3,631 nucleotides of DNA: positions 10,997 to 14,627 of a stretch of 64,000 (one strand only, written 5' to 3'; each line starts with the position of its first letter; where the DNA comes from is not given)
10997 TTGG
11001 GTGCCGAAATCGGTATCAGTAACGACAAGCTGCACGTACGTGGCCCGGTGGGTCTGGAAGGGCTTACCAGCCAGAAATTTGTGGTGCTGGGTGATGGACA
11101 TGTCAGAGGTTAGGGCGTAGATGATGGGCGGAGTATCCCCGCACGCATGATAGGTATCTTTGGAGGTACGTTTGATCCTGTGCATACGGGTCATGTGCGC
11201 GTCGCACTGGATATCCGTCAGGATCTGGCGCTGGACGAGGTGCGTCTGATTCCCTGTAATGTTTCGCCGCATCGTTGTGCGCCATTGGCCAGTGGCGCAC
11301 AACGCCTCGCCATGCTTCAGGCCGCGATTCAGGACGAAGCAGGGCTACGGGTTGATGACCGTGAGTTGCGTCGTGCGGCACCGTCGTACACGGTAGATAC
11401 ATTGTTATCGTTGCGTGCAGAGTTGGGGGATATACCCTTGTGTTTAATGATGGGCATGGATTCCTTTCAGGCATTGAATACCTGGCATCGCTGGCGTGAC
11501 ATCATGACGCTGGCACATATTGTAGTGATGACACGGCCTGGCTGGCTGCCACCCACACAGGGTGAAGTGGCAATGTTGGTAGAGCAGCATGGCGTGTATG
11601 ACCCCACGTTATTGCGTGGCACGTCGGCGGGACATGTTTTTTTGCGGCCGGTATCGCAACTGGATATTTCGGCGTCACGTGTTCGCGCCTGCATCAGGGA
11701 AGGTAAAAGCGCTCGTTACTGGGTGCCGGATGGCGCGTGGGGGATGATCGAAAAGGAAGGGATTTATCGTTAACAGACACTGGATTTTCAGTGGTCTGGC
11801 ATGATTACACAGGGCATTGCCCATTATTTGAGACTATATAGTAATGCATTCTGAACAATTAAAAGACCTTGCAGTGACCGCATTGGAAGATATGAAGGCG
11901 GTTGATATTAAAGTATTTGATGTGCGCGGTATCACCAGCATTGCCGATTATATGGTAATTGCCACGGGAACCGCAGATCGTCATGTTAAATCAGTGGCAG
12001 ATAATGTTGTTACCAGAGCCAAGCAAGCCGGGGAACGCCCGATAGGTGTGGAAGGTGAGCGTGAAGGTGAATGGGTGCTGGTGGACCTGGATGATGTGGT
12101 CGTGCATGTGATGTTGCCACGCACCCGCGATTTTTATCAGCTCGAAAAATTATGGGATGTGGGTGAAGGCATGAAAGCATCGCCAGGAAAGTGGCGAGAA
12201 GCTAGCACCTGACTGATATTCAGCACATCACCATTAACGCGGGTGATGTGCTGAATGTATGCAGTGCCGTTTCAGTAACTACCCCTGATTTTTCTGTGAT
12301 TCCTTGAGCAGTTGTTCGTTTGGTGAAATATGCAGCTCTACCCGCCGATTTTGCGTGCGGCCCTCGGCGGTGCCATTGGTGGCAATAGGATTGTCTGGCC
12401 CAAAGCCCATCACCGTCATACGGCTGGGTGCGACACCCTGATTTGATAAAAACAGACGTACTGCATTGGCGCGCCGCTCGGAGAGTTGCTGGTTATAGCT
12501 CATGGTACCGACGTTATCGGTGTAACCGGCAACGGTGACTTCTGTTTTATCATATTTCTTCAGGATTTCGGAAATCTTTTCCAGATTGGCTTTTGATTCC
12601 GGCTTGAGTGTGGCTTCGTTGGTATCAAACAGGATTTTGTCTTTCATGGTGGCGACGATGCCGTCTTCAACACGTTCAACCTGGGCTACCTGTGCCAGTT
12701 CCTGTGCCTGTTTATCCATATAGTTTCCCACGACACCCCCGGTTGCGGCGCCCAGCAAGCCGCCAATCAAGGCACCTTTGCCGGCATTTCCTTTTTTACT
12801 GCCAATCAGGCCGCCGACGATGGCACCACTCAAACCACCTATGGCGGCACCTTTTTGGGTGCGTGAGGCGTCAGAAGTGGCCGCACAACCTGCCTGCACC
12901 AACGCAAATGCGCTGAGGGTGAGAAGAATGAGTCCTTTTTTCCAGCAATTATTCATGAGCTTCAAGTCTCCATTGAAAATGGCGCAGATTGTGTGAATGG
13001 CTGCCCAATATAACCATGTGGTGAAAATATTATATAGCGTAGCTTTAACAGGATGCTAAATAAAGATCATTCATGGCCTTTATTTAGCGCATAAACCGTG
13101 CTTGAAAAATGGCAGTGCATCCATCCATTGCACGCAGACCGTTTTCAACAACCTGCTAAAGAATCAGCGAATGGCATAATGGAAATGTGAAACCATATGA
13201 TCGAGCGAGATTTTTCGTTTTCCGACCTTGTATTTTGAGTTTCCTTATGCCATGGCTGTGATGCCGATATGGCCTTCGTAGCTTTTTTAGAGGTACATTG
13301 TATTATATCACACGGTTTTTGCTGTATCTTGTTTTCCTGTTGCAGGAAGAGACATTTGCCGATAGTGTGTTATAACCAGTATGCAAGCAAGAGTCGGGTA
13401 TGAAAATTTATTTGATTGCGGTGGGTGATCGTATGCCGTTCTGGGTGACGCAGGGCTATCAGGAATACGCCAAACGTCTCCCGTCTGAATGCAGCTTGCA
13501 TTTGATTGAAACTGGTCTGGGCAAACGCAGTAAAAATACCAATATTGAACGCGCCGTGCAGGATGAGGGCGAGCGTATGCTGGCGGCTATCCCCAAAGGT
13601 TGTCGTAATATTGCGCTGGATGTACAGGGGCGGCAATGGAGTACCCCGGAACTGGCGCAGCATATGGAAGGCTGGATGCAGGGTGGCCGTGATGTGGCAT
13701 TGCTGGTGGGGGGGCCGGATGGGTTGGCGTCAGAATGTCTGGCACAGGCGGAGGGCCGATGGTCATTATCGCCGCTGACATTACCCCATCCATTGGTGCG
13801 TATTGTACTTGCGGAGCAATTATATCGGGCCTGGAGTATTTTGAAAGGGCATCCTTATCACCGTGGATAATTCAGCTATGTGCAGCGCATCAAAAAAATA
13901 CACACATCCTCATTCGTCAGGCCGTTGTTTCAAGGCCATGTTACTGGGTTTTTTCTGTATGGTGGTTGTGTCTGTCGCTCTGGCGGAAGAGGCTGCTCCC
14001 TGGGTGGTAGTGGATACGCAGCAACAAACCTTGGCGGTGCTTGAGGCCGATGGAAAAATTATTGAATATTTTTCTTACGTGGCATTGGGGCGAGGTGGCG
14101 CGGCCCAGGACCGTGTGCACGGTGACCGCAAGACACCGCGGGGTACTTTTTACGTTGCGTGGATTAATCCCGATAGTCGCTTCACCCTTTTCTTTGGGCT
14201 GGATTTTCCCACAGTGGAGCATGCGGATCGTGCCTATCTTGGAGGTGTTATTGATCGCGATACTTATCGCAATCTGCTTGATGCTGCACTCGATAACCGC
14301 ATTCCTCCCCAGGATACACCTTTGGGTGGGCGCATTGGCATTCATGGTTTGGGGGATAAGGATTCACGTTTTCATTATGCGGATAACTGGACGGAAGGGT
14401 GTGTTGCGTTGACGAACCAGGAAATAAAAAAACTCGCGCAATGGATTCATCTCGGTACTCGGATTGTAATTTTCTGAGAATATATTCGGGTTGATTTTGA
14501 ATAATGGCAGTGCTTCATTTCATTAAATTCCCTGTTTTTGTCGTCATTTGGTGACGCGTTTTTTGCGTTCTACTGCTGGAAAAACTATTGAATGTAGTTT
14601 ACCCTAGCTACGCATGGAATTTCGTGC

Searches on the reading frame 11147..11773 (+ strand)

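Call 76: search_protein_families(library=pfam, proteins=[window:11147-11773:+], max_evalue=0.001)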
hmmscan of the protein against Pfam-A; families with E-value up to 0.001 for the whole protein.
window:11147-11773:+ (208 aa): 1 family
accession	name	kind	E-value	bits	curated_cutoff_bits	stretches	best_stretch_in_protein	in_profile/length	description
PF01467.32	CTP_transf_like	-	2e-23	83.5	21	1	4-181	1-132/133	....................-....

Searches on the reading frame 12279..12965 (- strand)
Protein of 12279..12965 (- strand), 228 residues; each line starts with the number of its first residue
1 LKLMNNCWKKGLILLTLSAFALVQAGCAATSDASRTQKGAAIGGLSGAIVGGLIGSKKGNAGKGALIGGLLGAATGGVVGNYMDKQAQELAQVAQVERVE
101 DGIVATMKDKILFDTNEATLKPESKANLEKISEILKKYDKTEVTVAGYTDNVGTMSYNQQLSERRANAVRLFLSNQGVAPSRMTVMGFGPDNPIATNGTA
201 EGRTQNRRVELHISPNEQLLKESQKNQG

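Call 76: search_protein_families(library=pfam, proteins=[window:12279-12965:-], max_evalue=0.001)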
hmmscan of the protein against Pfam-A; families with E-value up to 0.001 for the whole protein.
window:12279-12965:- (228 aa): 6 families
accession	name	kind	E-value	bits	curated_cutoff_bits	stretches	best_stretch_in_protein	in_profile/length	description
PF00691.25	OmpA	-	6e-26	91.1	27.2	1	112-207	1-98/98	OmpA family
PF13488.11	Gly-zipper_Omp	-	2.3e-11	43.9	25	1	42-86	1-45/46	Glycine zipper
PF13441.11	Gly-zipper_YMGG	-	1.9e-10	40.7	28.9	1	34-82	1-45/45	YMGG-like Gly-zipper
PF05433.20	Rick_17kDa_Anti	-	1.7e-06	28.3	24.2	1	42-83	1-42/43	Glycine zipper 2TM domain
PF05818.17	TraT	-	0.00048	20.4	31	1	31-109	78-157/214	Enterobacterial TraT complement resistance protein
PF13436.11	Gly-zipper_OmpA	-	0.0007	19.8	27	0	36-79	4-43/44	Glycine-zipper domain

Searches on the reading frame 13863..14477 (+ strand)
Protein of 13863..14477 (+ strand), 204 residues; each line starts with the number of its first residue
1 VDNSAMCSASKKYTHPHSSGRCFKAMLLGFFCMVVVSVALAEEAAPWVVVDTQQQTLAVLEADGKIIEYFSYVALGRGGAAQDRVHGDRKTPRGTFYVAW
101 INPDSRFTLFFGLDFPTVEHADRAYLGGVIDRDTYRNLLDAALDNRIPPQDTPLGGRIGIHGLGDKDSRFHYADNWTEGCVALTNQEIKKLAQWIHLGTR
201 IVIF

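Call 76: search_protein_families(library=pfam, proteins=[window:13863-14477:+], max_evalue=0.001)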
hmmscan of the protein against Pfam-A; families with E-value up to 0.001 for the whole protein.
window:13863-14477:+ (204 aa): 1 family
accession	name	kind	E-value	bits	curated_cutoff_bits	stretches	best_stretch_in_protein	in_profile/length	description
PF03734.19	YkuD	-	1.5e-22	81.2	23.4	1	46-203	2-146/146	L,D-transpeptidase catalytic domain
